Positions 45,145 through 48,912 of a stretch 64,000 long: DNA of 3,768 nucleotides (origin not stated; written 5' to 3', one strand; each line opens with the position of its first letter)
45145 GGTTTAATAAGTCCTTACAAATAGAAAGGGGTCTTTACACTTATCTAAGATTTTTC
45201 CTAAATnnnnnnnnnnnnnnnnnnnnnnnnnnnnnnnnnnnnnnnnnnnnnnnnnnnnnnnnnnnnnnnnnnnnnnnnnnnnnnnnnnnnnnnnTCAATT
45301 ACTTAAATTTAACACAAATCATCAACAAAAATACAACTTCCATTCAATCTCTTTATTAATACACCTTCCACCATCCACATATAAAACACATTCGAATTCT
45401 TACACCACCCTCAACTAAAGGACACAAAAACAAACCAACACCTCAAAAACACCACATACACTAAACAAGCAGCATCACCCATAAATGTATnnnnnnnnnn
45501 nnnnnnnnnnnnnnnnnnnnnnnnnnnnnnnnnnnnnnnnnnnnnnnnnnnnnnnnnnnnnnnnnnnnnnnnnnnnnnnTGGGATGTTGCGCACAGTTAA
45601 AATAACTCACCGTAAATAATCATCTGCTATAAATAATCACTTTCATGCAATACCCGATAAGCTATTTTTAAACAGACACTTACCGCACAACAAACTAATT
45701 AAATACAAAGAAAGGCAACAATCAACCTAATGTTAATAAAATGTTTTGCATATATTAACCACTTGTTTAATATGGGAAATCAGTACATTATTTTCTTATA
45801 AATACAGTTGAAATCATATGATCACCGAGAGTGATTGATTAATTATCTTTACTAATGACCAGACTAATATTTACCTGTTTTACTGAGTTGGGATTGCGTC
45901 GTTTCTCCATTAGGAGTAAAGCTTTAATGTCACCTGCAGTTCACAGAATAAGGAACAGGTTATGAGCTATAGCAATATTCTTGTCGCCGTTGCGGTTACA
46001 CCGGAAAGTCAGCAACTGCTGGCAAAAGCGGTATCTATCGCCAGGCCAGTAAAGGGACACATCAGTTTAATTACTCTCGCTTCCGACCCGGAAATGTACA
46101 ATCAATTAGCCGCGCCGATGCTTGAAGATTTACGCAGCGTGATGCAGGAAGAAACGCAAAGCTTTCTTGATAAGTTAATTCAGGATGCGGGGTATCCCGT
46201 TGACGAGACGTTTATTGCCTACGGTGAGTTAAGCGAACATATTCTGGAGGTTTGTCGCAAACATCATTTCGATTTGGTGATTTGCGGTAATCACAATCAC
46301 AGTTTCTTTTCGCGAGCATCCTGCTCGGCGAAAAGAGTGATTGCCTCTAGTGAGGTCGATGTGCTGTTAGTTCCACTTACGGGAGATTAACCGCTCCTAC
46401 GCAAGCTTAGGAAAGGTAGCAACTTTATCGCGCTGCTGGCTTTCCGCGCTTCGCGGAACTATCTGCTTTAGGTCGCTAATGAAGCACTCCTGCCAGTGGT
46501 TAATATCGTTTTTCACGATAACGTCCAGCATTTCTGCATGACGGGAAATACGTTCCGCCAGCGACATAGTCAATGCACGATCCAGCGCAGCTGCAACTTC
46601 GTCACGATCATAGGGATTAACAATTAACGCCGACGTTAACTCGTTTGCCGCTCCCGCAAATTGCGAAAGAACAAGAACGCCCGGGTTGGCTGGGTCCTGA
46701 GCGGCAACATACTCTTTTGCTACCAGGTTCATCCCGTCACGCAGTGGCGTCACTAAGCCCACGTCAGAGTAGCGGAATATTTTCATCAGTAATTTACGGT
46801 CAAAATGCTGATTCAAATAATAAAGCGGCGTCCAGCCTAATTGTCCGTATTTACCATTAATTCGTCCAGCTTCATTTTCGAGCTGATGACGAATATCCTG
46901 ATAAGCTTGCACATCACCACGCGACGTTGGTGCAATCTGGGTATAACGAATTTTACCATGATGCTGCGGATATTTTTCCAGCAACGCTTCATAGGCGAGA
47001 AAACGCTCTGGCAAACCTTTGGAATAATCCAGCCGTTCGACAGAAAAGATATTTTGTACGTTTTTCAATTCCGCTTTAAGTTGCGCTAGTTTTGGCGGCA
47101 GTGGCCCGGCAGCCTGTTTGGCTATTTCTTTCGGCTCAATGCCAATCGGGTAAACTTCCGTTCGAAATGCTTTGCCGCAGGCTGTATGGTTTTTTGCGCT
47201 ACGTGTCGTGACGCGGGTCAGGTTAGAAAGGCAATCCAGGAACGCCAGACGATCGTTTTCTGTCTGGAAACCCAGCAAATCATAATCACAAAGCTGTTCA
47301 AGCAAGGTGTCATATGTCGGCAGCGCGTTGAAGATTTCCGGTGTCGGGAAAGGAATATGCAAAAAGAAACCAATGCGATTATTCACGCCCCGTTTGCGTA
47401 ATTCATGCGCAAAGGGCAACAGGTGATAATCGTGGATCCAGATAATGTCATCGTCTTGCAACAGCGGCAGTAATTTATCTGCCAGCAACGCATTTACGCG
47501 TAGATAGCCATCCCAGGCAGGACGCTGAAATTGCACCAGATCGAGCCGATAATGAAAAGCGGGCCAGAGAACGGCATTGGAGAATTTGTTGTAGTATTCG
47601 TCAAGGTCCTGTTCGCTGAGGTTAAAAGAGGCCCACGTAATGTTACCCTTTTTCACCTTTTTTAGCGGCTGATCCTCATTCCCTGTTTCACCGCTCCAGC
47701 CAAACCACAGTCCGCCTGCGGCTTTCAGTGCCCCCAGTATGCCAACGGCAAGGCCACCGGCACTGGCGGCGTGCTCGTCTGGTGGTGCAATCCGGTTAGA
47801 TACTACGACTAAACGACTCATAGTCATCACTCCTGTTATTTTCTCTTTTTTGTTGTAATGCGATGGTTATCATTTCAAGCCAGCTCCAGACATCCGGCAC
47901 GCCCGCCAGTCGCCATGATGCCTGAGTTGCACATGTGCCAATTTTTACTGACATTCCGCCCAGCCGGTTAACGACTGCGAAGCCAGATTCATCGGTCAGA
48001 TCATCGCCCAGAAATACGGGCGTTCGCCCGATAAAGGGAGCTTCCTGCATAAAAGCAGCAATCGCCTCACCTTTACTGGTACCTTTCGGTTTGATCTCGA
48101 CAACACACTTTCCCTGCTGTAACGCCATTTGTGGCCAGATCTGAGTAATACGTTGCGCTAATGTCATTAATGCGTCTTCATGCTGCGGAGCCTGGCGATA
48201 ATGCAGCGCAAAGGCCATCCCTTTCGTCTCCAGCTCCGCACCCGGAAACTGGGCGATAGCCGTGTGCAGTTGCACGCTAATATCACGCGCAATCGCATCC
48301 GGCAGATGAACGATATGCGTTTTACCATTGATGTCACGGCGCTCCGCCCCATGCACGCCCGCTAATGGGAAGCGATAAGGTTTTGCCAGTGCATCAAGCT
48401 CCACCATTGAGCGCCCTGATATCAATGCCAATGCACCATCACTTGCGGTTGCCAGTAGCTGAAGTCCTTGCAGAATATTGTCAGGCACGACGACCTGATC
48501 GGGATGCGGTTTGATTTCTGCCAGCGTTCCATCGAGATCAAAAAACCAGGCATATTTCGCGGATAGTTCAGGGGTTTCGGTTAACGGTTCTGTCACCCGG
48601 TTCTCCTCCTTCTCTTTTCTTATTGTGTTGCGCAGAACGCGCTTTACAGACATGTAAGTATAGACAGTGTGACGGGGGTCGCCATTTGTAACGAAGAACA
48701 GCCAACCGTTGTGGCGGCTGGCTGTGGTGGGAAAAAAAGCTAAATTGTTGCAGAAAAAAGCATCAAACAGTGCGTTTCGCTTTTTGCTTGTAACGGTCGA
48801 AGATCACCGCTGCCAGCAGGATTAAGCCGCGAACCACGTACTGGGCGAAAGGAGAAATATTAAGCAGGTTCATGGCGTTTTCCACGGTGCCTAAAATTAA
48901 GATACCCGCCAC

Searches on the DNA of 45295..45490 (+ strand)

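Call 46: search_dna_similar(query=window:45295-45490:+, collection=ecoli_genomes, mode=distant, max_rows=8, rows=best)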
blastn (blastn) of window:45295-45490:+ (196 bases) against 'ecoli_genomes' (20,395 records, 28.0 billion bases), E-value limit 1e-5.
Records with a match: 47; places in all: 47; records where one place covers at least 80% of the query: 0.
Genomes with a match: 47 of 5426; with a place that covers at least 80% of the query: 0. Places per genome that has any: lowest 1, median 1, highest 1. On chromosomes: 47 places; on plasmids: 0.
Best place of each record, by identity: 80-90% 47.
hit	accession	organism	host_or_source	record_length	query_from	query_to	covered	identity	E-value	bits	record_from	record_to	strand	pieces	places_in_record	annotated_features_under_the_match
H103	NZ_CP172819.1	Escherichia coli strain BS-04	Gallus gallus domesticus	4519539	145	196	27%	87.9%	4e-9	71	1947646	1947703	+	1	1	none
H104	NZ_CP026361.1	Escherichia coli strain 1A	not applicable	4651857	145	196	27%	82.0%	2e-6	61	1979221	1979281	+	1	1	none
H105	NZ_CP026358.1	Escherichia coli strain 2A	not applicable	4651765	145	196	27%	82.0%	2e-6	61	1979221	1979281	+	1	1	none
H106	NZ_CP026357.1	Escherichia coli strain 2F_0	not applicable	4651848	145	196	27%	82.0%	2e-6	61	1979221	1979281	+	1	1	none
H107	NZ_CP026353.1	Escherichia coli strain 4A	not applicable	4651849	145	196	27%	82.0%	2e-6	61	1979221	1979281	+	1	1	none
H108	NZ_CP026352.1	Escherichia coli strain 4FA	not applicable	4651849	145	196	27%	82.0%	2e-6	61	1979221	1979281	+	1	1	none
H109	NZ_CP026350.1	Escherichia coli strain 5FA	not applicable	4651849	145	196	27%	82.0%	2e-6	61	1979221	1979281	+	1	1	none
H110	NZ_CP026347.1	Escherichia coli strain 7A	not applicable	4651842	145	196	27%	82.0%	2e-6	61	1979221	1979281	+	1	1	none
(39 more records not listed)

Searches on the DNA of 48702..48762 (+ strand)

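Call 23: search_dna_similar(query=window:48702-48762:+, collection=ecoli_genomes, mode=near, max_rows=6, rows=best)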
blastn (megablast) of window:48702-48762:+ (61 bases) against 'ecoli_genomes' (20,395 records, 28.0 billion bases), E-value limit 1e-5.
Records with a match: 2875; places in all: 2876; records where one place covers at least 80% of the query: 2875.
Genomes with a match: 2875 of 5426; with a place that covers at least 80% of the query: 2875. Places per genome that has any: lowest 1, median 1, highest 2. On chromosomes: 2874 places; on plasmids: 2.
Best place of each record, by identity: >=99% 2; 95-99% 731; 90-95% 2142.
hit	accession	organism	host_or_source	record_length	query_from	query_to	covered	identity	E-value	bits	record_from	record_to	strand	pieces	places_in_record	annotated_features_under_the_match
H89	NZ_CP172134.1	Escherichia coli strain GF131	chicken meat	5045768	1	61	100%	100.0%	5e-23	113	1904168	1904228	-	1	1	none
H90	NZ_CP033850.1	Escherichia coli strain FDAARGOS_497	Homo sapiens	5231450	1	61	100%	98.4%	2e-21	108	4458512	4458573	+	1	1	none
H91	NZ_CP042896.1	Escherichia coli strain CFSAN061771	missing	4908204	1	61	100%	98.4%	2e-21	108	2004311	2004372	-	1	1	none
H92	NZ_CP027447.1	Escherichia coli strain 2014C-3075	Homo sapiens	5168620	1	61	100%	98.4%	2e-21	108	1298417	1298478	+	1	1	none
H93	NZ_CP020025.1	Escherichia coli strain WB61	Rupornis magnirostris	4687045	1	61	100%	98.4%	2e-21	108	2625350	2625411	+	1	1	none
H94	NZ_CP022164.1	Escherichia coli strain M160133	Homo sapiens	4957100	1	61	100%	98.4%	2e-21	108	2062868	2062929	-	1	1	none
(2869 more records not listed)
